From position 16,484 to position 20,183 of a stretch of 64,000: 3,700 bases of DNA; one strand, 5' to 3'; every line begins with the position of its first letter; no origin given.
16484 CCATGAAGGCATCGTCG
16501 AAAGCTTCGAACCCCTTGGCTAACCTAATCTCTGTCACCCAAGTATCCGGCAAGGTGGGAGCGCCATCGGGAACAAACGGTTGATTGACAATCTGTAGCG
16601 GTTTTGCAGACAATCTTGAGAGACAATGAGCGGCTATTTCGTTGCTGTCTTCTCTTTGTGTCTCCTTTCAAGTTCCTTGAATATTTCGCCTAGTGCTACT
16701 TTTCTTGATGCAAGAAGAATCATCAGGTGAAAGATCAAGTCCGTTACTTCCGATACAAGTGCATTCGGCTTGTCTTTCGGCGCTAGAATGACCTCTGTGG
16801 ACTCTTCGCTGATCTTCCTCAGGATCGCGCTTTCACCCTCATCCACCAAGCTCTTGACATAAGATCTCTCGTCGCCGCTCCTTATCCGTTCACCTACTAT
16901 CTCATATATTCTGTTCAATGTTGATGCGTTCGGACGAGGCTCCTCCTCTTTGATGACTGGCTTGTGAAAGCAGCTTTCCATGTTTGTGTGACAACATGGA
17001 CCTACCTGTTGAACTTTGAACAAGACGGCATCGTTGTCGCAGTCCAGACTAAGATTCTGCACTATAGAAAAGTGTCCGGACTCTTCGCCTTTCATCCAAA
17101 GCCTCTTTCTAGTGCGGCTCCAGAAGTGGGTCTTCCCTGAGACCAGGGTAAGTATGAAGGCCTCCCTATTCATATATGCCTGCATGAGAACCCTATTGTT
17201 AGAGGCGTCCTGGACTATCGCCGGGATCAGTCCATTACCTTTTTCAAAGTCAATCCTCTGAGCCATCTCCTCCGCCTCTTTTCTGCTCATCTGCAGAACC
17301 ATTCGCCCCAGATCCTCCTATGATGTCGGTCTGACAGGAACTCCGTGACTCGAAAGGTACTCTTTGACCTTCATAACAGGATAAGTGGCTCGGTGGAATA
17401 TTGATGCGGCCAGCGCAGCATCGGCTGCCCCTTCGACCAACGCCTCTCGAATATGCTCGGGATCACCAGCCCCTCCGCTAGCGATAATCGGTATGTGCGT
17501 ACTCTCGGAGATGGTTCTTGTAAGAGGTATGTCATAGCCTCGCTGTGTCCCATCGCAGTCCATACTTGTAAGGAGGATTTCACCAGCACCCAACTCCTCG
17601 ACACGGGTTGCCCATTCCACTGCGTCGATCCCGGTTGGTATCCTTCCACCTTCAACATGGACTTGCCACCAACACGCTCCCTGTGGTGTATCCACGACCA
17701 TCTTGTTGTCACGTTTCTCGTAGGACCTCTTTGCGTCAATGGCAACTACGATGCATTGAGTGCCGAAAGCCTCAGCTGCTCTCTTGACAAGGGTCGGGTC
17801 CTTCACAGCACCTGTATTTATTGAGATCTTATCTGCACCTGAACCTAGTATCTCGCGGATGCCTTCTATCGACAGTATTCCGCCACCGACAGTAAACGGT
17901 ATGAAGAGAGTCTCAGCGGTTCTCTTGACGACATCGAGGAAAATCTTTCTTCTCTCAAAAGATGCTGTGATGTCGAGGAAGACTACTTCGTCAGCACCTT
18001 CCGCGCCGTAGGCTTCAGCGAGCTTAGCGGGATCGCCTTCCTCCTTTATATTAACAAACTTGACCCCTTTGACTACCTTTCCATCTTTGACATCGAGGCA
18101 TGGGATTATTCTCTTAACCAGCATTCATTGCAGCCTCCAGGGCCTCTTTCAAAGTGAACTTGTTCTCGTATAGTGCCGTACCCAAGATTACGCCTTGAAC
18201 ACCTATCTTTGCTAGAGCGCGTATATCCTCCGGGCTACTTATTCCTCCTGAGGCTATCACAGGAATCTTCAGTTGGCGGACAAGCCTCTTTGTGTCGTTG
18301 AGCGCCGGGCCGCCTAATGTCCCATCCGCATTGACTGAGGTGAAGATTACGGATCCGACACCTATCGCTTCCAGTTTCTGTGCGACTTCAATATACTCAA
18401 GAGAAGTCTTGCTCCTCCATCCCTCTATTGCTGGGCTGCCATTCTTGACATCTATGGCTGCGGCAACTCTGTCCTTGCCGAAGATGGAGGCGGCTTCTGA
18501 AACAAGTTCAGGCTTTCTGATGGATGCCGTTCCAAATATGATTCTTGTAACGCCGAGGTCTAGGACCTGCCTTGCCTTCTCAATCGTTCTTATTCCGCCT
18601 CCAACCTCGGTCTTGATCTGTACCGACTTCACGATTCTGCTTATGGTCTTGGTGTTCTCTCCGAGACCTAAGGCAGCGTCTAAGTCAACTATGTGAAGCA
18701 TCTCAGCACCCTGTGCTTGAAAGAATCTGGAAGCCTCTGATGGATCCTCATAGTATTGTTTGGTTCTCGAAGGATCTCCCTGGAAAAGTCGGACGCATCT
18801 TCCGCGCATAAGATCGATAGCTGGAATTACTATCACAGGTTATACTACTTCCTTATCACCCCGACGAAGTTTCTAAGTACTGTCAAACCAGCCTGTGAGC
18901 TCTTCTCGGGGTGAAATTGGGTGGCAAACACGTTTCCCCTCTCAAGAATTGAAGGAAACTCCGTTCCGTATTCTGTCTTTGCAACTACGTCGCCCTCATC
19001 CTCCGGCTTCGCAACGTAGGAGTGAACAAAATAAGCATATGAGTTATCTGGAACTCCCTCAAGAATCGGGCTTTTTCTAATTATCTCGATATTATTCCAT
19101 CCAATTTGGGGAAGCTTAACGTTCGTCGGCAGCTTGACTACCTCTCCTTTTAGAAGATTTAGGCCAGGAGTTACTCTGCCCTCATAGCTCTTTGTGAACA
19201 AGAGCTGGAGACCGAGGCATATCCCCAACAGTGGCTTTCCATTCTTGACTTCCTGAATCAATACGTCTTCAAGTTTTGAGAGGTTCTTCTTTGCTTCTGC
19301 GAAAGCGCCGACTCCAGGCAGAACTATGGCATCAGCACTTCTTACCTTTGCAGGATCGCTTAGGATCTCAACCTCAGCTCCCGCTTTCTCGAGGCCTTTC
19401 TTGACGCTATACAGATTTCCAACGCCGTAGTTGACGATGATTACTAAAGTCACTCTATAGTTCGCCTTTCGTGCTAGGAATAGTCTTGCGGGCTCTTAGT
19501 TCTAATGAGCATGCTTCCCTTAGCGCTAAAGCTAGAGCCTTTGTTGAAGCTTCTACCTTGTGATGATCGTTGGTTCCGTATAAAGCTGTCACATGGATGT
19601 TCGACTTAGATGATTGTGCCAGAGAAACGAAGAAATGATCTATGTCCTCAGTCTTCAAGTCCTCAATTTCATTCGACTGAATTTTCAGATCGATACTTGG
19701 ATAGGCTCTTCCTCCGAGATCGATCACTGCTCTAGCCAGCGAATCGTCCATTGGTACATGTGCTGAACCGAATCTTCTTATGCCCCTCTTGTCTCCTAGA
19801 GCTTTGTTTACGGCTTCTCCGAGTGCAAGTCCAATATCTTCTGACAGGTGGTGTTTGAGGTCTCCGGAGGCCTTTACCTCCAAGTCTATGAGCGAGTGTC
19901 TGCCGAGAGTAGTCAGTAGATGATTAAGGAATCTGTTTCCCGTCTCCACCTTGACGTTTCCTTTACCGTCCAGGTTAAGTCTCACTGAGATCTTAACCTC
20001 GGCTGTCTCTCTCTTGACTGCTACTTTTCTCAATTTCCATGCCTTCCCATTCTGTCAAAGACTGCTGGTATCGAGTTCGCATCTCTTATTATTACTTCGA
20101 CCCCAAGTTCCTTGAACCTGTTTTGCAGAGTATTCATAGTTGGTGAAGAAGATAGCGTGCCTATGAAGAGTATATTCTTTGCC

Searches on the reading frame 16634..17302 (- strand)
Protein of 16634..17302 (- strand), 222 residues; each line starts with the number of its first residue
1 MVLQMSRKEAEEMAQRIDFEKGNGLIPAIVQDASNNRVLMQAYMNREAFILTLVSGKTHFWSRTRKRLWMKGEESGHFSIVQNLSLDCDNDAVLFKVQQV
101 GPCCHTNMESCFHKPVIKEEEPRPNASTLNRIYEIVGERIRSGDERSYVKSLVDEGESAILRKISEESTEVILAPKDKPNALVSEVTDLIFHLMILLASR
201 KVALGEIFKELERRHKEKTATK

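Call 3: search_protein_families(library=pfam, proteins=[window:16634-17302:-], max_evalue=0.01)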
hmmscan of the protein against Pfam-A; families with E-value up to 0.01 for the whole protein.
window:16634-17302:- (222 aa): 2 families
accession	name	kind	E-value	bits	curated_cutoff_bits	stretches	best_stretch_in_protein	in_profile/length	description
PF01502.23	PRA-CH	-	1.1e-31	109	27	1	40-113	1-74/74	Phosphoribosyl-AMP cyclohydrolase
PF01503.22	PRA-PH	-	6.7e-14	52.5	21.3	1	130-215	2-86/86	Phosphoribosyl-ATP pyrophosphohydrolase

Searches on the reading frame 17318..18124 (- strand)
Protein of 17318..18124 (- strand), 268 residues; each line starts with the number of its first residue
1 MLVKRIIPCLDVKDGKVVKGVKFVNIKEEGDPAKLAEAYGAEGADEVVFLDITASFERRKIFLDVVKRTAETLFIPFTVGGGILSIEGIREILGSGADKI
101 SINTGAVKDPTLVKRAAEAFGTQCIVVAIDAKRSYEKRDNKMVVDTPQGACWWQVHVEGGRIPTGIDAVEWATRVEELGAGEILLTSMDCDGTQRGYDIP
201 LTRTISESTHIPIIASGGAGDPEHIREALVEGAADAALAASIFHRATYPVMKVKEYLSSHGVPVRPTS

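Call 3: search_protein_families(library=pfam, proteins=[window:17318-18124:-], max_evalue=0.01)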
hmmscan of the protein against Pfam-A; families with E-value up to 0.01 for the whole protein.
window:17318-18124:- (268 aa): 8 families
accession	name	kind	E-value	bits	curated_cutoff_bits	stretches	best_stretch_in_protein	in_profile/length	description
PF00977.27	His_biosynth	-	2.7e-81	272.8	23.6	1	5-247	1-226/228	Histidine biosynthesis protein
PF03060.21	NMO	-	2.8e-06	27.4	28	1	166-241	143-224/331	Nitronate monooxygenase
PF05690.20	ThiG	-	3.7e-05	23.6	23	1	171-251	136-215/247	Thiazole biosynthesis protein ThiG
PF01207.24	Dus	-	4.8e-05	23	20.4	0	61-125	171-235/311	Dihydrouridine synthase (Dus)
PF02581.23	TMP-TENI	-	0.00016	21.5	27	0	177-241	118-179/180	Thiamine monophosphate synthase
PF04309.18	G3P_antiterm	-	0.0011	18.9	27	0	202-234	131-163/173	Glycerol-3-phosphate responsive antiterminator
PF00478.31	IMPDH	-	0.0029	17.1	25.6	0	192-235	189-232/345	IMP dehydrogenase / GMP reductase domain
PF13378.12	MR_MLE_C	-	0.0047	17.1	29.4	0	201-266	87-152/219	Enolase C-terminal domain-like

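Call 62: search_protein_families(library=ncbifam, max_evalue=0.001, proteins=[P0085])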
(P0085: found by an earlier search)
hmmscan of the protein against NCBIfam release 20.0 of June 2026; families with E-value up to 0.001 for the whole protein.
P0085 (403 aa): 1 family
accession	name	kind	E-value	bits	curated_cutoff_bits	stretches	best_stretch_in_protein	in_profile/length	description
TIGR01548.1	HAD-SF-IA-hyp1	hypoth_equivalog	2.5e-22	79.4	140.2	1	31-349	3-197/197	TIGR01548 family HAD-type hydrolase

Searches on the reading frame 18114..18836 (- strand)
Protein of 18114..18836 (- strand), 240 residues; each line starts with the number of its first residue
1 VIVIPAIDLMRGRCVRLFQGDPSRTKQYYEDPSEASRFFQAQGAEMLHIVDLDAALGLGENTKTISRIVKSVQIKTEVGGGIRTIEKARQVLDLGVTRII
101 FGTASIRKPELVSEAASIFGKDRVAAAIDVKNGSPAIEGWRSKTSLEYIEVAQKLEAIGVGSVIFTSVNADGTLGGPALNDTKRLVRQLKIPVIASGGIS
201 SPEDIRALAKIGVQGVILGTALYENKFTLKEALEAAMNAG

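Call 3: search_protein_families(library=pfam, proteins=[window:18114-18836:-], max_evalue=0.01)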
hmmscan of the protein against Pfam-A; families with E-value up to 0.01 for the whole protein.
window:18114-18836:- (240 aa): 12 families
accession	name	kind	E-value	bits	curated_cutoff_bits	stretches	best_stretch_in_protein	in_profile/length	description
PF00977.27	His_biosynth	-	8.8e-78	261.3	23.6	1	3-228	2-228/228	Histidine biosynthesis protein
PF01207.24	Dus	-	5e-11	42.7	20.4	2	139-230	132-225/311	Dihydrouridine synthase (Dus)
PF05690.20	ThiG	-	1.1e-10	41.7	23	1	151-240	136-227/247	Thiazole biosynthesis protein ThiG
PF03060.21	NMO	-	1.8e-07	31.3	28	1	149-222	146-225/331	Nitronate monooxygenase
PF02581.23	TMP-TENI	-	2.5e-07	30.7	27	1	151-220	110-178/180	Thiamine monophosphate synthase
PF01884.23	PcrB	-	5.1e-07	29.8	23.9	0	170-231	161-221/226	PcrB family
PF04131.20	NanE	-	3.3e-06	26.9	27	0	183-223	138-177/192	Putative N-acetylmannosamine-6-phosphate epimerase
PF00478.31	IMPDH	-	3.4e-06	26.7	25.6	1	158-222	174-239/345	IMP dehydrogenase / GMP reductase domain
PF00218.27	IGPS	-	1.1e-05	25.2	27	1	179-226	196-245/254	Indole-3-glycerol phosphate synthase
PF13714.12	PEP_mutase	-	5.9e-05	23.2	31.5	0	179-228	182-230/240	Phosphoenolpyruvate phosphomutase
PF01180.27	DHO_dh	-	8.3e-05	22.4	27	1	170-231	213-282/291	Dihydroorotate dehydrogenase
PF04309.18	G3P_antiterm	-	0.0003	20.7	27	0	182-216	131-165/173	Glycerol-3-phosphate responsive antiterminator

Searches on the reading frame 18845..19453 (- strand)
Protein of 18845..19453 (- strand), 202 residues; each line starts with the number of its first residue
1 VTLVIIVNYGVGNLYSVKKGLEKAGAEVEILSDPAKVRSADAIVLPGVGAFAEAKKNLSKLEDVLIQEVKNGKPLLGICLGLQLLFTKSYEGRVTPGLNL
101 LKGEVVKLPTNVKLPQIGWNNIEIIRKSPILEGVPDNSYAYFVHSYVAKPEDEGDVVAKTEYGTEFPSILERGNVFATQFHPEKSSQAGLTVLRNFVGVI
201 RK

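Call 3: search_protein_families(library=pfam, proteins=[window:18845-19453:-], max_evalue=0.01)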
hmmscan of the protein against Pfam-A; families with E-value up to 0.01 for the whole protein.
window:18845-19453:- (202 aa): 5 families
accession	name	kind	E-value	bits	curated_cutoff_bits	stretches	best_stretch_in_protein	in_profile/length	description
PF00117.34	GATase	-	3.8e-23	82.6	22.8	1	6-196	2-186/190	Glutamine amidotransferase class-I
PF01174.25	SNO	-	3.7e-08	33.9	27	1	17-197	11-183/188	SNO glutamine amidotransferase family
PF07685.20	GATase_3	-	1.6e-07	31.6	27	1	6-181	10-188/196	CobB/CobQ-like glutamine amidotransferase domain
PF07722.19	Peptidase_C26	-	0.0001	22.6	20.5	1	67-183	100-219/219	Peptidase C26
PF01965.30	DJ-1_PfpI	-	0.00015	22.1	26.6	1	27-93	49-116/165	DJ-1/PfpI family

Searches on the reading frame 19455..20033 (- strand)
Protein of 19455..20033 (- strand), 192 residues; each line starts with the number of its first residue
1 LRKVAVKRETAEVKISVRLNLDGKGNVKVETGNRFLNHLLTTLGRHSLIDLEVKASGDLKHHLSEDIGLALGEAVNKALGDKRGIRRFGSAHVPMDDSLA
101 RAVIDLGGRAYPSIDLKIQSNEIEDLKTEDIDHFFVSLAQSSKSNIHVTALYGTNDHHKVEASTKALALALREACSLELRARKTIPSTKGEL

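Call 3: search_protein_families(library=pfam, proteins=[window:19455-20033:-], max_evalue=0.01)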
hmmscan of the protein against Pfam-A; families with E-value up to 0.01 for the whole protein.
window:19455-20033:- (192 aa): 1 family
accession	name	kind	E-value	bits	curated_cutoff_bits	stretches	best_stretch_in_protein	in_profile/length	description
PF00475.24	IGPD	-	4.6e-53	179.6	27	1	31-171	1-144/144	Imidazoleglycerol-phosphate dehydratase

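Call 4: search_protein_families(library=ncbifam, proteins=[window:19455-20033:-], max_evalue=0.1)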
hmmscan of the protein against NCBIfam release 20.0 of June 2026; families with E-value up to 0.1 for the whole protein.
window:19455-20033:- (192 aa): 13 families
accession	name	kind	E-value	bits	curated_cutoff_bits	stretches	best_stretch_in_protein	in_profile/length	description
NF002111.0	PRK00951.2-1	equivalog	1.5e-68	230.2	231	1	1-192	3-194/194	imidazoleglycerol-phosphate dehydratase HisB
NF002116.0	PRK00951.2-6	equivalog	7.6e-65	218.5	269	1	2-192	4-197/197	imidazoleglycerol-phosphate dehydratase HisB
NF002109.0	PRK00951.1-5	equivalog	7.2e-64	215.2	278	1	1-192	2-196/196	imidazoleglycerol-phosphate dehydratase HisB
NF002114.0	PRK00951.2-4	equivalog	1.1e-59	201.3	189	1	5-192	3-190/190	imidazoleglycerol-phosphate dehydratase HisB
NF002108.0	PRK00951.1-3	equivalog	1.4e-57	194.7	328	1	2-192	10-203/205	imidazoleglycerol-phosphate dehydratase HisB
NF002112.0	PRK00951.2-2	equivalog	1.9e-57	194.1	315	1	1-192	1-194/194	imidazoleglycerol-phosphate dehydratase HisB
NF002115.0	PRK00951.2-5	equivalog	2.7e-57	193.7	289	1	1-192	2-195/195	imidazoleglycerol-phosphate dehydratase HisB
NF002106.0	PRK00951.1-1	equivalog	3.8e-57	193.1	283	1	1-192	3-197/197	imidazoleglycerol-phosphate dehydratase HisB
NF002110.2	PRK00951.1-6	equivalog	9.8e-57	191.9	266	1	2-192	1-199/199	imidazoleglycerol-phosphate dehydratase HisB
NF003937.0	PRK05446.1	equivalog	2.8e-56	191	443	1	2-192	167-355/355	bifunctional histidinol-phosphatase/imidazoleglycerol-phosphate dehydratase HisB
NF002107.0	PRK00951.1-2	equivalog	2.1e-55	187.4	267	1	1-190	1-192/194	imidazoleglycerol-phosphate dehydratase HisB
NF010121.0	PRK13598.1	equivalog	2.3e-51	174.3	295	1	2-191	3-192/193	imidazoleglycerol-phosphate dehydratase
NF002113.0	PRK00951.2-3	equivalog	1.4e-49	168.6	288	1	1-191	1-189/190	imidazoleglycerol-phosphate dehydratase HisB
